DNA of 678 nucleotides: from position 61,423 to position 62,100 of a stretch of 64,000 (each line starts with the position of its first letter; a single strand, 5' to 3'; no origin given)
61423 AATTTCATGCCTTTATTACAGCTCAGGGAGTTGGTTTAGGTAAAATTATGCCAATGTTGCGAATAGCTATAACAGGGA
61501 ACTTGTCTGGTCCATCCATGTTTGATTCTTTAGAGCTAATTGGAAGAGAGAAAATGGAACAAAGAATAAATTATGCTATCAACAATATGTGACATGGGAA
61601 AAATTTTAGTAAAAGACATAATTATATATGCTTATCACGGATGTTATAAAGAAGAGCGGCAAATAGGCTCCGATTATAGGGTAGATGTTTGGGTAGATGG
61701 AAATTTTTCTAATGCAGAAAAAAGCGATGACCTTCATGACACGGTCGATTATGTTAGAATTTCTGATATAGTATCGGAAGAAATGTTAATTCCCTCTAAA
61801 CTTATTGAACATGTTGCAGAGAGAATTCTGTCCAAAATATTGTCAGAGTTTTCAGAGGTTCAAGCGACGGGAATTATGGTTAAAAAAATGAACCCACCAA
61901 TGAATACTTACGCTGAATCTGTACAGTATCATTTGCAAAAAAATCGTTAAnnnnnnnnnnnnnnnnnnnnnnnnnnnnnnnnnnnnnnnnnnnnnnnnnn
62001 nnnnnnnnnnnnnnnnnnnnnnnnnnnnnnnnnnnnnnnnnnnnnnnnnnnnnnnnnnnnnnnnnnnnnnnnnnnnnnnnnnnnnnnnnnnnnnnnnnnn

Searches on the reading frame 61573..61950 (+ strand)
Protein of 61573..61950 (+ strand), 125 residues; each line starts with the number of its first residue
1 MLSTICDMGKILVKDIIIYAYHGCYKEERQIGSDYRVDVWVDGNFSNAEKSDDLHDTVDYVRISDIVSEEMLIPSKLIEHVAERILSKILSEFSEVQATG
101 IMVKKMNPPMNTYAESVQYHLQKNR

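Call 10: search_protein_families(library=pfam, proteins=[window:61573-61950:+], max_evalue=0.001)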
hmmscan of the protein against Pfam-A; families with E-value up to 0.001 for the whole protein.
window:61573-61950:+ (125 aa): 1 family
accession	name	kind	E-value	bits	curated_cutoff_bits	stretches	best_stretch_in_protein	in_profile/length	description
PF02152.23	FolB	-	1.8e-29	102.9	31.8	1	11-120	1-111/113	Dihydroneopterin aldolase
